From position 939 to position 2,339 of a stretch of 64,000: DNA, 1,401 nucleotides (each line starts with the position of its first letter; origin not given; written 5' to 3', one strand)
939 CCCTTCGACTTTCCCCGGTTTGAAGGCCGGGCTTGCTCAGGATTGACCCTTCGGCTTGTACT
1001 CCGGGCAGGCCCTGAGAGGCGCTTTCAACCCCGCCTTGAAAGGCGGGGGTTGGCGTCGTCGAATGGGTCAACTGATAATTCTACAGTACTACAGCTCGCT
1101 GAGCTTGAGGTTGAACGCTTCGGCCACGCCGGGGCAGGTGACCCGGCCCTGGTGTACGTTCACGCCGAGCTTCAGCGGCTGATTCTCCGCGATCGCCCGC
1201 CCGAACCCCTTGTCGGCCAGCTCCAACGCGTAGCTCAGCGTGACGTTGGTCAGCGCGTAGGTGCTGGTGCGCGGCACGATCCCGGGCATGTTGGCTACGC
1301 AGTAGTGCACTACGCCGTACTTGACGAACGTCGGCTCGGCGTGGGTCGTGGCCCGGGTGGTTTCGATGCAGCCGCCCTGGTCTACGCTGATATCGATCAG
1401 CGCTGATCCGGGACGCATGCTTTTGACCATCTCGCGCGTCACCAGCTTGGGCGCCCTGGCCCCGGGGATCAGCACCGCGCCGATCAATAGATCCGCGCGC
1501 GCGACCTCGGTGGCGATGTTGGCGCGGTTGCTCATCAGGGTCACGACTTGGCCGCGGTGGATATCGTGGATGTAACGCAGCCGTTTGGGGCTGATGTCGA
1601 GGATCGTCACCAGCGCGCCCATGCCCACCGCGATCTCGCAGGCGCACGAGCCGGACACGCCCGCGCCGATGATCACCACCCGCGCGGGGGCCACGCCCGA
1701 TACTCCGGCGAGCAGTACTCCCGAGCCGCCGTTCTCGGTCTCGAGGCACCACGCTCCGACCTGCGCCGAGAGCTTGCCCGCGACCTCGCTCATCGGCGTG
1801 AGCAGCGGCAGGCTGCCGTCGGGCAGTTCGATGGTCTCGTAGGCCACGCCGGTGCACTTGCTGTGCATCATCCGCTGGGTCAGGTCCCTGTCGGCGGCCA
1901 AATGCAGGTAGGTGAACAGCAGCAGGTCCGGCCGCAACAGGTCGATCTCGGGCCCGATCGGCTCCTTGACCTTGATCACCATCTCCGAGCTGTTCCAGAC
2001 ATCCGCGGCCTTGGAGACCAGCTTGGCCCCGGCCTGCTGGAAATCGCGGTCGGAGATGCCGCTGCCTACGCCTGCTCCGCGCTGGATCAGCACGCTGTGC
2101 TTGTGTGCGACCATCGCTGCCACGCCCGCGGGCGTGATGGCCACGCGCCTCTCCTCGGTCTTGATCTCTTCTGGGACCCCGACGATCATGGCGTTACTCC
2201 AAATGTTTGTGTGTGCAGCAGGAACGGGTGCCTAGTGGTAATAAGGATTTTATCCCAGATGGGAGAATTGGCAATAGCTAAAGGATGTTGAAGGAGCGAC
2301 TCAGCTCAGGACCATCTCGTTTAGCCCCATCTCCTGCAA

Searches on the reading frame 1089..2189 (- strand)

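Call 73: search_protein_families(library=pfam, proteins=[window:1089-2189:-], max_evalue=0.001)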
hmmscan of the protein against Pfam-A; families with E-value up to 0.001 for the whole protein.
window:1089-2189:- (366 aa): 2 families
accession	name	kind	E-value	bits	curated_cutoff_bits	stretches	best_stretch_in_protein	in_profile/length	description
PF01262.27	AlaDh_PNT_C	-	7.9e-82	274.3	23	1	142-352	2-213/214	Alanine dehydrogenase/PNT, C-terminal domain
PF05222.21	AlaDh_PNT_N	-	1.1e-46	158.9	30.4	1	4-137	1-136/136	Alanine dehydrogenase/PNT, N-terminal domain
